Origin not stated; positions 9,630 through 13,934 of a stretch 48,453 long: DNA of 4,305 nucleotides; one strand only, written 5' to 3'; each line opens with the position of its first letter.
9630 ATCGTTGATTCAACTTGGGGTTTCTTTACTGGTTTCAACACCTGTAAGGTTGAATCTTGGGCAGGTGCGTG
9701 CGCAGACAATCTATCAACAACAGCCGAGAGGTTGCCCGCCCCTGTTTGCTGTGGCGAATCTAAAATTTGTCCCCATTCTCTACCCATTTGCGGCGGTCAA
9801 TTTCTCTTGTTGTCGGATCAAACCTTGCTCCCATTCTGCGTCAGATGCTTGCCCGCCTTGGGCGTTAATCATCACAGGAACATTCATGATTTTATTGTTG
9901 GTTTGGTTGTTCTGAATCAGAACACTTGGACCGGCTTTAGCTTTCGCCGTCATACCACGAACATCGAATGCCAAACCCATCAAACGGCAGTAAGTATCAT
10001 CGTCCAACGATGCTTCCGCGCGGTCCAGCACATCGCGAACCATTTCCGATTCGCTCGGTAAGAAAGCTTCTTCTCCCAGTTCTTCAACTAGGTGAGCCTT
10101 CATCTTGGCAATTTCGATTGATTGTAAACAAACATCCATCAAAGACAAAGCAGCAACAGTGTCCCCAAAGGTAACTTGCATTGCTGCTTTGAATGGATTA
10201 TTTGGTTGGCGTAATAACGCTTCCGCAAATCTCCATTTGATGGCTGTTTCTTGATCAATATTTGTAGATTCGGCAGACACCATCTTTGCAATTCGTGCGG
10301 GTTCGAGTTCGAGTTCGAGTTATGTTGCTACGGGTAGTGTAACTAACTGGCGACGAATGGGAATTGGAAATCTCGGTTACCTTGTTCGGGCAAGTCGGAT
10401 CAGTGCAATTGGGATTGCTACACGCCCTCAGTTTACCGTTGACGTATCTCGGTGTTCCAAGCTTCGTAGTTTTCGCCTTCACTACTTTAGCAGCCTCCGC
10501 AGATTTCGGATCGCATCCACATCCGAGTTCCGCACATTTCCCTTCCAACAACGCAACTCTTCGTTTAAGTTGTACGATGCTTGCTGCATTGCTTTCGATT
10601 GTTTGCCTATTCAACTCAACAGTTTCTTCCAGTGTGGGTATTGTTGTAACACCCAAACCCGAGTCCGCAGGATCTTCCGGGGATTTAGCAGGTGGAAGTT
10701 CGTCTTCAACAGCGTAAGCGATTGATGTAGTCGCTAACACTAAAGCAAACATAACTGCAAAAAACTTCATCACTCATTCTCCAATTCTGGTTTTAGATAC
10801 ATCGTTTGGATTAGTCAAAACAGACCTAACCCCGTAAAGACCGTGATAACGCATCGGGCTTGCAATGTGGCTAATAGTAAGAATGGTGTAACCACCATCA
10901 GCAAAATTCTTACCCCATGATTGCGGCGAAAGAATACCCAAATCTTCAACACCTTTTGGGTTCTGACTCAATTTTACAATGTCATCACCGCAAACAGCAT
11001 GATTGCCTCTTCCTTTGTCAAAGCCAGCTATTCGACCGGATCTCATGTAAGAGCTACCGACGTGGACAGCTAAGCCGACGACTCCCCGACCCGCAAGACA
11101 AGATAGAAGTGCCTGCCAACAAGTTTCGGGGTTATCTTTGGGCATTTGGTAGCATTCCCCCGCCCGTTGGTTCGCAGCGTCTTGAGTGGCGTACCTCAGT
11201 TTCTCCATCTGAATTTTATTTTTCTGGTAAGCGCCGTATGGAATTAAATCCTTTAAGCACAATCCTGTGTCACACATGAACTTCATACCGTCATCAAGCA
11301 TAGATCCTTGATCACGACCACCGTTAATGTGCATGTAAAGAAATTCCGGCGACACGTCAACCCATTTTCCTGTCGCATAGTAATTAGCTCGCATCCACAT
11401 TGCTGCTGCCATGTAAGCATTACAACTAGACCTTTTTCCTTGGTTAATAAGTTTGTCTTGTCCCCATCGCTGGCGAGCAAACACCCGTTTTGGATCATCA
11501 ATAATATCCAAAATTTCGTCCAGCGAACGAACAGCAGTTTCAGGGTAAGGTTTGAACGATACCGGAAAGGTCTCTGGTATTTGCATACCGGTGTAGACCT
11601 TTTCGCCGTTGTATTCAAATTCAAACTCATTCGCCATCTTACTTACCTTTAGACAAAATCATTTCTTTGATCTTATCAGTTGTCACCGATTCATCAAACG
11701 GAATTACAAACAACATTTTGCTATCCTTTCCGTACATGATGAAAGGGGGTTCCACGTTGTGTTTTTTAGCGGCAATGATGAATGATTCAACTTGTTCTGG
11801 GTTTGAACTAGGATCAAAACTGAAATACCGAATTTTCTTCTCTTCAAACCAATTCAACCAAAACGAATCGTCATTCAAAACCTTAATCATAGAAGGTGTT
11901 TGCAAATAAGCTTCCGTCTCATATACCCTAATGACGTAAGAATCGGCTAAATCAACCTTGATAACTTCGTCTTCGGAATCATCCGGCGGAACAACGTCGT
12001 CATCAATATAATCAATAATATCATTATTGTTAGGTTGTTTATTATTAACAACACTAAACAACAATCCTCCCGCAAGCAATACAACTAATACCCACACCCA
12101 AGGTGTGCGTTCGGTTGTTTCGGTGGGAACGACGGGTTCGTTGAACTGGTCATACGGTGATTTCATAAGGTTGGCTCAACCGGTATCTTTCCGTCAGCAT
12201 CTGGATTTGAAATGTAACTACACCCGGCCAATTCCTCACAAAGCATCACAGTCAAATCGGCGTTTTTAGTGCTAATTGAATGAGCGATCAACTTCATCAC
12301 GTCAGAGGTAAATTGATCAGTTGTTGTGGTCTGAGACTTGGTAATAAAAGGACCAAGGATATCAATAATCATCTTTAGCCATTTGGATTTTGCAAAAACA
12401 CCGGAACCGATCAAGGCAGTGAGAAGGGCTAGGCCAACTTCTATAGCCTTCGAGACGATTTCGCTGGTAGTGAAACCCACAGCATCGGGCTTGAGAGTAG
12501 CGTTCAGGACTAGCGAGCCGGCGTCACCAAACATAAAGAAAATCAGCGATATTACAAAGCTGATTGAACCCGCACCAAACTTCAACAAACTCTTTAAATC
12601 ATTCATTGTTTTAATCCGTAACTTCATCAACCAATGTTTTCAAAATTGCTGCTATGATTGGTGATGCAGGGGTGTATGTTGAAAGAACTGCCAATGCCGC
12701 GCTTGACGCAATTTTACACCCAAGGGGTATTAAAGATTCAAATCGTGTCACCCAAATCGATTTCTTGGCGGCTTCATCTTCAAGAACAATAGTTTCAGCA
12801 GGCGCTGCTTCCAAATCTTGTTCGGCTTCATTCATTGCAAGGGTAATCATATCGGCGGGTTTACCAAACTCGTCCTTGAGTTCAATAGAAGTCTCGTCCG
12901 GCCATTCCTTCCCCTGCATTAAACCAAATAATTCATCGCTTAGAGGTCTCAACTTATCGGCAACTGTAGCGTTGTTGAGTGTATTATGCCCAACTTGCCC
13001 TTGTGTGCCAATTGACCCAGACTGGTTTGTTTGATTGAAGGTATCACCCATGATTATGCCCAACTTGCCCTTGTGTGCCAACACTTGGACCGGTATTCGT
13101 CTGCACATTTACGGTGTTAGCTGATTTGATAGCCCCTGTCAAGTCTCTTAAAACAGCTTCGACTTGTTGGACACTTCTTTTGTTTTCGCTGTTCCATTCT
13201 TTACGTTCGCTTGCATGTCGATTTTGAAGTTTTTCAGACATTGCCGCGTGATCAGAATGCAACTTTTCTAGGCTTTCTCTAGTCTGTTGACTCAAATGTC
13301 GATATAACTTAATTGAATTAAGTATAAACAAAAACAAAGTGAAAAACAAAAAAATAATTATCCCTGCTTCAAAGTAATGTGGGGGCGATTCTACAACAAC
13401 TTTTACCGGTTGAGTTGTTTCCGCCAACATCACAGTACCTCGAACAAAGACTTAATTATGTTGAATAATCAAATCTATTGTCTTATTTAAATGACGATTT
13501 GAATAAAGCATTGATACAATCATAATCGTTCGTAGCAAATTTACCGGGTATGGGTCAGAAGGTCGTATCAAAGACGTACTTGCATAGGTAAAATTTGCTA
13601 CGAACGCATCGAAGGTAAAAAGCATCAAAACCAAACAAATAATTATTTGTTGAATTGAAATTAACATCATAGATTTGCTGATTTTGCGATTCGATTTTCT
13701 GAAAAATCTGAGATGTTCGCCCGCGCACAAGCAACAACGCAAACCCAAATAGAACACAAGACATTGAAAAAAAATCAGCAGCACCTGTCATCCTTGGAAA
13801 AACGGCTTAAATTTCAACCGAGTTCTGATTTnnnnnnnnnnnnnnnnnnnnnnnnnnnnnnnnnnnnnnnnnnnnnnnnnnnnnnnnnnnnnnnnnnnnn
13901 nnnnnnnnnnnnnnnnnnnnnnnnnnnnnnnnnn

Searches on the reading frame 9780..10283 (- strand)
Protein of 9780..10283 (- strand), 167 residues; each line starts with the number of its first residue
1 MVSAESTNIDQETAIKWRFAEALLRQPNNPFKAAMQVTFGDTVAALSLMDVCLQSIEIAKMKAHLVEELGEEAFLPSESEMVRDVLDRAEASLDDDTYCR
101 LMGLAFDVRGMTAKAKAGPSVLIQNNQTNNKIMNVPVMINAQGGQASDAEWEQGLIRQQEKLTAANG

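Call 60: search_protein_families(library=pfam, proteins=[window:9780-10283:-], max_evalue=0.05)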
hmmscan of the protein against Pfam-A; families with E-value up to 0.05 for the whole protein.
window:9780-10283:- (167 aa): 0 families

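Call 99: search_protein_families(library=phrogs, proteins=[window:9780-10283:-], max_evalue=0.001)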
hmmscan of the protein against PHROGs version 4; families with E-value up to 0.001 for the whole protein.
window:9780-10283:- (167 aa): 1 family
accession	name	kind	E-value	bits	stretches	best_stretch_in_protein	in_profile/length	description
phrog_5334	-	head and packaging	1.3e-13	52.4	1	10-163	15-154/162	terminase small subunit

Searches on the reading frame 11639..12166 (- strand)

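Call 60: search_protein_families(library=pfam, proteins=[window:11639-12166:-], max_evalue=0.05)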
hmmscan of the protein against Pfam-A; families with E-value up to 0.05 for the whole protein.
window:11639-12166:- (175 aa): 1 family
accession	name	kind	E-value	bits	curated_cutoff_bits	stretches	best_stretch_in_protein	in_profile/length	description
PF06480.20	FtsH_ext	-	0.01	16.5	25.5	0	22-139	1-97/103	FtsH Extracellular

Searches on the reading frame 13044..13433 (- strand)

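Call 60: search_protein_families(library=pfam, proteins=[window:13044-13433:-], max_evalue=0.05)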
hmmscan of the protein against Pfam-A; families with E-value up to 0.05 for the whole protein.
window:13044-13433:- (129 aa): 7 families
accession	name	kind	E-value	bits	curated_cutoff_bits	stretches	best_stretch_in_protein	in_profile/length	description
PF25508.1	TRPM2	-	0.0069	17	27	1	35-111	32-111/257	TRPM2-like domain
PF05549.16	Allexi_40kDa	-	0.014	15.4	26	1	45-124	78-156/271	Allexivirus 40kDa protein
PF09177.16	STX6_10_61_N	-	0.015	16.3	29.4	1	49-106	8-68/99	Syntaxin 6/10/61, N-terminal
PF00895.25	ATP-synt_8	-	0.025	15.5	23.4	1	25-63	10-49/55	ATP synthase protein 8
PF01733.24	Nucleoside_tran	-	0.028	14.2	29.8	1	15-98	60-145/309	Nucleoside transporter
PF14851.11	FAM176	-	0.037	14.3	31.5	1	15-93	20-97/152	FAM176 family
PF13965.12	SID-1_RNA_chan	-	0.047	12.7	28.7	0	11-97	103-191/594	dsRNA-gated channel SID-1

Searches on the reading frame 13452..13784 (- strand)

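Call 59: search_protein_families(library=pfam, proteins=[window:13452-13784:-], max_evalue=0.05)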
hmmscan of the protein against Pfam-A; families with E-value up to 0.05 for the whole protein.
window:13452-13784:- (110 aa): 2 families
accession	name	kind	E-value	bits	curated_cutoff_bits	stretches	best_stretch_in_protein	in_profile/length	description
PF08476.15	VD10_N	-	0.043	13.9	25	0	30-42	13-25/43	Viral D10 N-terminal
PF07158.17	MatC_N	-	0.046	14.2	23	0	58-109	27-82/149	Dicarboxylate carrier protein MatC N-terminus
